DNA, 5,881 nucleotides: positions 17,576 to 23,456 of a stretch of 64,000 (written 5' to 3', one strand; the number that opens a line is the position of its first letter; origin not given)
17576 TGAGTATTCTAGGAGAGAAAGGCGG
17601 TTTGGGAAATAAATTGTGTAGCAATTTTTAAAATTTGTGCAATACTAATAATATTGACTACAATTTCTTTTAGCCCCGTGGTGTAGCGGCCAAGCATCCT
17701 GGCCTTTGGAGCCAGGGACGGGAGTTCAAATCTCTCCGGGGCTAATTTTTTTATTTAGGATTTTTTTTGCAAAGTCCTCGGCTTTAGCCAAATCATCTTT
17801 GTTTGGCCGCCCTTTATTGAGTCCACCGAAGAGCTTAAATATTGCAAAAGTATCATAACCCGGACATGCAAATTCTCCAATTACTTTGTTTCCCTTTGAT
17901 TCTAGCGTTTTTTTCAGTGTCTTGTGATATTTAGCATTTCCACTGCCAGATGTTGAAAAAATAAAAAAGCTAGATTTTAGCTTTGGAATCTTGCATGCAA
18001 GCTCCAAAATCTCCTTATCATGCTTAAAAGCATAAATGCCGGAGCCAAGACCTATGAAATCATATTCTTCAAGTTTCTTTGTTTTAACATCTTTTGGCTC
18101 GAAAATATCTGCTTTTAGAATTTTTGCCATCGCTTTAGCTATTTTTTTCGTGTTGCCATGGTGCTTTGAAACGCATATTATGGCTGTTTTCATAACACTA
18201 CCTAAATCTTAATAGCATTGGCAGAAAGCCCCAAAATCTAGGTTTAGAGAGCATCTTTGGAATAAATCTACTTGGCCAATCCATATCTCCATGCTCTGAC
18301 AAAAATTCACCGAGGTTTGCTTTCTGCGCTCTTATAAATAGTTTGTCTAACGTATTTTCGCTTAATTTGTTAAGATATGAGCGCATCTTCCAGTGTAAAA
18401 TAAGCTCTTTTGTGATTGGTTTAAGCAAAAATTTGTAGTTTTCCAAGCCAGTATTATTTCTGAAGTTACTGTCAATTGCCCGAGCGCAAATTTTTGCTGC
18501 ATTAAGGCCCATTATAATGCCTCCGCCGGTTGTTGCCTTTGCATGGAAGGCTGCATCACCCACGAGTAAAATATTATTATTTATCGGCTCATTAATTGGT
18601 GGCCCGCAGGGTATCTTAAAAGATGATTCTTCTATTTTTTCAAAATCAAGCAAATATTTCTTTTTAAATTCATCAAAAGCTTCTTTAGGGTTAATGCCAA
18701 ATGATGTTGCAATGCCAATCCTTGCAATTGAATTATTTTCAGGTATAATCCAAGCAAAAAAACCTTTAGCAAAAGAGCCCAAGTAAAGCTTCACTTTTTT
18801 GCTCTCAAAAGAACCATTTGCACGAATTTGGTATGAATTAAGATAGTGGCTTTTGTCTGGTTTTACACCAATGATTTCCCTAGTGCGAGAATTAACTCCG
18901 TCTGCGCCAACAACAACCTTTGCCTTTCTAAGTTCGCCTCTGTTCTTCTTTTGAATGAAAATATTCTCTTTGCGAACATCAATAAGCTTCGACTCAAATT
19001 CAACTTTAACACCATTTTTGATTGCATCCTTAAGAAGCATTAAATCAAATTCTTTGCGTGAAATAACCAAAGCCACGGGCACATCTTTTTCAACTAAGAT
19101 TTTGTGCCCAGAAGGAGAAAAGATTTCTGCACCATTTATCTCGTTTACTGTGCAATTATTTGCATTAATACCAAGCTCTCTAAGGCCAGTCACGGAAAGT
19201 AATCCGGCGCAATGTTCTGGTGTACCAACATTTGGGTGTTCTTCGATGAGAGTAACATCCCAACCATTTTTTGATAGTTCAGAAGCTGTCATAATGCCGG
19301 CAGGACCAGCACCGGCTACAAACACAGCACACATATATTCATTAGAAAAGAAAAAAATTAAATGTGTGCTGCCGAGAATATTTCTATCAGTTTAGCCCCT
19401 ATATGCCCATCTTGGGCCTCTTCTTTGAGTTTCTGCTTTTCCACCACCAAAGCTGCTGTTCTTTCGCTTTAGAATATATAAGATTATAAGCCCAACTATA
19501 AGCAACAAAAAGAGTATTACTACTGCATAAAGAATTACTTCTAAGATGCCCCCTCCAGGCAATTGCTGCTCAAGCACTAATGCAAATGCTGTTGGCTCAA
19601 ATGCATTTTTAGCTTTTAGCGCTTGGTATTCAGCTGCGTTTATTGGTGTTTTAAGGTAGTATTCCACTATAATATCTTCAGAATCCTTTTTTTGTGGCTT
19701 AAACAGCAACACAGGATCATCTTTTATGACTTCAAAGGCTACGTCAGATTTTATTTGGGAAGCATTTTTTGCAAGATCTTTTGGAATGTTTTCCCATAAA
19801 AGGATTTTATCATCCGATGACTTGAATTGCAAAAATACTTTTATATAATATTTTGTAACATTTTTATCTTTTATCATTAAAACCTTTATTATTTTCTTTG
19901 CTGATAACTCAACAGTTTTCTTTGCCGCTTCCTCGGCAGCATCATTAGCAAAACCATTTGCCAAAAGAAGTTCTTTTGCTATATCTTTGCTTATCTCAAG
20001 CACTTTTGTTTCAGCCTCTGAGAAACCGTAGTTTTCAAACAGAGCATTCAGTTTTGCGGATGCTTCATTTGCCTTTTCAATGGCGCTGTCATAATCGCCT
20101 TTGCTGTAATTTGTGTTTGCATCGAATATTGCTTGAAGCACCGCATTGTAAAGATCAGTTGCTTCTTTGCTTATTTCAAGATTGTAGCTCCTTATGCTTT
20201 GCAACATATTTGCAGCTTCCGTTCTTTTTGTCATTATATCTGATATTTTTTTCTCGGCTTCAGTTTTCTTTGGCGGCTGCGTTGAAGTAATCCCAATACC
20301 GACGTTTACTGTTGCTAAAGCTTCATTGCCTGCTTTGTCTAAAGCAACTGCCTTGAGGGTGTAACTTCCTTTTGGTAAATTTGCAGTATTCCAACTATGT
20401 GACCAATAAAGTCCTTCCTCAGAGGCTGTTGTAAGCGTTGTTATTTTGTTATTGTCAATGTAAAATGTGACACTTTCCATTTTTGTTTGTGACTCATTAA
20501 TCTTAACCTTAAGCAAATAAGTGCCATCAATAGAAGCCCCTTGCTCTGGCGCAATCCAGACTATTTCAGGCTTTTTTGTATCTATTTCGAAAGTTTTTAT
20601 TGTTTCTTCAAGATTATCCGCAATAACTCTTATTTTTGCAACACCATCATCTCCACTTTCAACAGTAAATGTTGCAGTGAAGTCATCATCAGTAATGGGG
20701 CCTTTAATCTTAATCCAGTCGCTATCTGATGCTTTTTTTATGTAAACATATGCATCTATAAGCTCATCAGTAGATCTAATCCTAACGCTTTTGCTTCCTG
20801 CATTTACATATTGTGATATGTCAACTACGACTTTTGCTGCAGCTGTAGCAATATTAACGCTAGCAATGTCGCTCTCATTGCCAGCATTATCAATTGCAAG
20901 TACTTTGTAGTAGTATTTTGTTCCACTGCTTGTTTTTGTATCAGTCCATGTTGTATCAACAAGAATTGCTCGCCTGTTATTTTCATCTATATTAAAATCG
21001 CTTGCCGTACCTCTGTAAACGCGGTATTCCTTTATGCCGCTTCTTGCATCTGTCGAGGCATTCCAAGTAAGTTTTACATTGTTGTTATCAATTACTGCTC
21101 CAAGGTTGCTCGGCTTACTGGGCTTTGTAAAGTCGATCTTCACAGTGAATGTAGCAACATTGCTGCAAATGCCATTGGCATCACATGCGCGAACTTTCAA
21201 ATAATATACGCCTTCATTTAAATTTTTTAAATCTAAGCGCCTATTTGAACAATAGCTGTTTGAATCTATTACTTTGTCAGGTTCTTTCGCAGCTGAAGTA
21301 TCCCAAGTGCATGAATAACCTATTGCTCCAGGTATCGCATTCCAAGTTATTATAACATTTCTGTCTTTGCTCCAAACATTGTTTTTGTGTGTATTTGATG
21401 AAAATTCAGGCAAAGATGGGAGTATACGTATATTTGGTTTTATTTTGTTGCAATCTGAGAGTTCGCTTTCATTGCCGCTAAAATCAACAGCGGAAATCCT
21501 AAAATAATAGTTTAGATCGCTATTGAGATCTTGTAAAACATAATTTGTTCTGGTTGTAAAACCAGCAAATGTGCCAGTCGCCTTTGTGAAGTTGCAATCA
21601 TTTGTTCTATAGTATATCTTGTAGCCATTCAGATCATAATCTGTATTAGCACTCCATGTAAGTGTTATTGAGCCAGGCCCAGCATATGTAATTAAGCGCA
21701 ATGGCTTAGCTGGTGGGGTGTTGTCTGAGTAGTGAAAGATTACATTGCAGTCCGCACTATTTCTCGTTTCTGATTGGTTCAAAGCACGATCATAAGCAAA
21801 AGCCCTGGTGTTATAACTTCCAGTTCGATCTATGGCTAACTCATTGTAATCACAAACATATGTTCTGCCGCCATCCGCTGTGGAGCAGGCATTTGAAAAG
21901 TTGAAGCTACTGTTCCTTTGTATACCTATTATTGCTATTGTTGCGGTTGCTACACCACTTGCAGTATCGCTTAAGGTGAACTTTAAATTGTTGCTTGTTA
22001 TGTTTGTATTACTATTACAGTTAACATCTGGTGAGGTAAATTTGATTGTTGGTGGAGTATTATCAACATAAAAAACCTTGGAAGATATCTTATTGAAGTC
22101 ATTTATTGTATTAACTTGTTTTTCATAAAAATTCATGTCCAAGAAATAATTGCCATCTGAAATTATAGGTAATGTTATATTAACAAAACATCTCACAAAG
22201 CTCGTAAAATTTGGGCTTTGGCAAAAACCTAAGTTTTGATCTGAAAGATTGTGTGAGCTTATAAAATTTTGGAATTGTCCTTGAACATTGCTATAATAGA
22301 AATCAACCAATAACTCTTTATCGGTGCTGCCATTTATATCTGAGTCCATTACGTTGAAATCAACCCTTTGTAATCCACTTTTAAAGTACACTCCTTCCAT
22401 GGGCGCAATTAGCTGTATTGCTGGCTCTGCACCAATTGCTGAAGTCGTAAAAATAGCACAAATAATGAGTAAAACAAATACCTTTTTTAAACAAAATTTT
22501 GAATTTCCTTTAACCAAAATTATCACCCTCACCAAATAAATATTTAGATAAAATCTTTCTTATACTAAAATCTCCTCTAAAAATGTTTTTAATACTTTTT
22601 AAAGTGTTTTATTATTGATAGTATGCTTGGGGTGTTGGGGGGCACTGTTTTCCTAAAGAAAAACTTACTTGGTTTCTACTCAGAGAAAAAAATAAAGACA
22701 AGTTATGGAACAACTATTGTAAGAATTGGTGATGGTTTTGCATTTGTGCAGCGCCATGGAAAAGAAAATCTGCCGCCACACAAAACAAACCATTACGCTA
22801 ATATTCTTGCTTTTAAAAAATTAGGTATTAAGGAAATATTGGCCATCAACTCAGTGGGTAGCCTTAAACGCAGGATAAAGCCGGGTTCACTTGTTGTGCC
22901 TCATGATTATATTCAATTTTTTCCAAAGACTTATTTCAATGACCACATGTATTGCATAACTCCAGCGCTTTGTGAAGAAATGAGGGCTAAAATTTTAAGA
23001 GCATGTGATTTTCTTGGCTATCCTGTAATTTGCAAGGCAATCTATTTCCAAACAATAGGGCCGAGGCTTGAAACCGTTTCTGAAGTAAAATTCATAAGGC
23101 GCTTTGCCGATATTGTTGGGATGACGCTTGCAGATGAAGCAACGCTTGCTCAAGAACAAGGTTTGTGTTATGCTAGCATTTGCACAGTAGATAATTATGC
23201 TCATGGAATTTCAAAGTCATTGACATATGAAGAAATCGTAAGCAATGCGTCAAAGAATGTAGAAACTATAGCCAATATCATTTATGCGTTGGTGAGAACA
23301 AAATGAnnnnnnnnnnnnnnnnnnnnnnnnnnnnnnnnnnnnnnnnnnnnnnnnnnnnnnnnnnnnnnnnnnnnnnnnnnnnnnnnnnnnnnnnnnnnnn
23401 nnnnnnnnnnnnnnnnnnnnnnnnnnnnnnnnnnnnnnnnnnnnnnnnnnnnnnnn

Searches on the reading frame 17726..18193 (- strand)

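Call 52: search_protein_families(library=pfam, proteins=[window:17726-18193:-], max_evalue=0.01)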
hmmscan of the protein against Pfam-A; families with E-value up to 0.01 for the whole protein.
window:17726-18193:- (155 aa): 3 families
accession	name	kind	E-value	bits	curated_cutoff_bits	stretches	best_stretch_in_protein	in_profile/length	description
PF12724.12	Flavodoxin_5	-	4.4e-13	50.2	27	1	5-108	1-111/145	Flavodoxin domain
PF12641.12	Flavodoxin_3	-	5.2e-09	36.6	27.5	1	9-113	5-112/160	Flavodoxin domain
PF00258.30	Flavodoxin_1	-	0.0022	18.6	25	0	12-44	7-39/143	Flavodoxin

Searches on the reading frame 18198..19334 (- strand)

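Call 52: search_protein_families(library=pfam, proteins=[window:18198-19334:-], max_evalue=0.01)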
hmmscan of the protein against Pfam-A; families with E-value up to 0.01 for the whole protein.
window:18198-19334:- (378 aa): 11 families
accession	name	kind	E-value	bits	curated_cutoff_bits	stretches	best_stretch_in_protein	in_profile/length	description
PF01494.25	FAD_binding_3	-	1.7e-16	60.8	22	1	2-201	2-220/349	FAD binding domain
PF01266.30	DAO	-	9.8e-10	38.9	27.9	1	4-50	2-50/353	FAD dependent oxidoreductase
PF03486.20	HI0933_like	-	6.8e-08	32.7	50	1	4-38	3-37/244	HI0933-like protein Rossmann domain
PF05834.18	Lycopene_cycl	-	2.2e-07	30.7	23.4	1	4-151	2-145/380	Lycopene cyclase protein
PF07992.20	Pyr_redox_2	-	7.5e-07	29.3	26.1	1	4-37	3-39/291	Pyridine nucleotide-disulphide oxidoreductase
PF13450.12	NAD_binding_8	-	1.6e-05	25.5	21.9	1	6-37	1-32/68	NAD(P)-binding Rossmann-like domain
PF00070.33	Pyr_redox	-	5.8e-05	24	22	1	4-68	2-68/82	Pyridine nucleotide-disulphide oxidoreductase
PF22578.2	GGR_cat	-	0.00018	21.8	27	1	172-231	11-75/88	Geranylgeranyl reductase catalytic domain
PF13738.12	Pyr_redox_3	-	0.00027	20.7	30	0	6-37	2-33/305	Pyridine nucleotide-disulphide oxidoreductase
PF04820.20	Trp_halogenase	-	0.00052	19.4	21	0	4-37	2-38/458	Tryptophan halogenase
PF12831.13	FAD_oxidored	-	0.00077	19.3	27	1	4-37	2-35/416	FAD dependent oxidoreductase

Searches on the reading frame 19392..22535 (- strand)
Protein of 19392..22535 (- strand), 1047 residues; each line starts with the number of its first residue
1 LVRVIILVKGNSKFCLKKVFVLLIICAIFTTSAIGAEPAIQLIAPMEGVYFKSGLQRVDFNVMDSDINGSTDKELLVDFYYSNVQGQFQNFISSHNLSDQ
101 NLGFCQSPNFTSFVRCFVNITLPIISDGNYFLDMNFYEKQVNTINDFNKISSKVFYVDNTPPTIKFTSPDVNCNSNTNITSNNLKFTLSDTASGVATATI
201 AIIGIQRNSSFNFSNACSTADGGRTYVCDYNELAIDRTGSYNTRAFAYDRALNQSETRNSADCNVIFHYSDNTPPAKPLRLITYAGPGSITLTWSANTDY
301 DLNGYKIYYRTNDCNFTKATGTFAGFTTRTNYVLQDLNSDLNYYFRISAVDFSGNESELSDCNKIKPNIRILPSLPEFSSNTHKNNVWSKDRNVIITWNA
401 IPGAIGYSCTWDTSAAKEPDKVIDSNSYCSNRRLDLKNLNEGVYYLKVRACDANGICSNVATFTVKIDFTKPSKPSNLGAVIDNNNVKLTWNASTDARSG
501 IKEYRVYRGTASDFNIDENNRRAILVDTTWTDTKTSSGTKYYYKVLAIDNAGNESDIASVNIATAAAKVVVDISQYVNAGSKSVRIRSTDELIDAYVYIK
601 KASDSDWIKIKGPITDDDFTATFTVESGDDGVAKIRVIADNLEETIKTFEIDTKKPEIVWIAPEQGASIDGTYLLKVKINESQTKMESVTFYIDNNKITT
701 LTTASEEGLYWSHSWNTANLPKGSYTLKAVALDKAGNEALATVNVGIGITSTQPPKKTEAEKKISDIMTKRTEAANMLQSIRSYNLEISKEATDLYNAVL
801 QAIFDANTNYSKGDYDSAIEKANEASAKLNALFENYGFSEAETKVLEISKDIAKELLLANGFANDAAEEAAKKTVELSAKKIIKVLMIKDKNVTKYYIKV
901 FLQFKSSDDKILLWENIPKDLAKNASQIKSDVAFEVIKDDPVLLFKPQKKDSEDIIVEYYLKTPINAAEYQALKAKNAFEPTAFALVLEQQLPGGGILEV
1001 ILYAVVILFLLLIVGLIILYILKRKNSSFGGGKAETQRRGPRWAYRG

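Call 12: search_protein_families(library=pfam, proteins=[window:19392-22535:-], max_evalue=0.00001)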
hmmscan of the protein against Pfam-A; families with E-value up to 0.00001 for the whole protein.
window:19392-22535:- (1047 aa): 6 families
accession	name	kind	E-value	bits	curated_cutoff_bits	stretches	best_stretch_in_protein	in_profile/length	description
PF00041.27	fn3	-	8.8e-15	55.1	25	1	284-356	10-75/84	Fibronectin type III domain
PF17957.7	Big_7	-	7.7e-11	42.9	24.1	1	656-729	1-70/70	Bacterial Ig domain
PF16389.11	DUF4998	-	1.3e-08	35.1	29.1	0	280-359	25-102/199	Domain of unknown function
PF19077.6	Big_13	-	2.4e-08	34.8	27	0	683-742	37-94/102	Bacterial Ig-like domain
PF25788.1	Ig_Rha78A_N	-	3.9e-07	30.7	27.4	0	481-559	14-95/105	Rha78A-like, N-terminal immunoglobulin domain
PF13750.12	Big_3_3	-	5.5e-06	26.6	27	0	125-257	12-140/157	Bacterial Ig-like domain (group 3)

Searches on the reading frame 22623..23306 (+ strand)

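Call 52: search_protein_families(library=pfam, proteins=[window:22623-23306:+], max_evalue=0.01)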
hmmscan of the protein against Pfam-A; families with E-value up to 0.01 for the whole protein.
window:22623-23306:+ (227 aa): 1 family
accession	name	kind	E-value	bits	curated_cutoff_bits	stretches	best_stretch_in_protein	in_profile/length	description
PF01048.26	PNP_UDP_1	-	3.8e-33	115.3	25.1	1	27-225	31-233/233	Phosphorylase superfamily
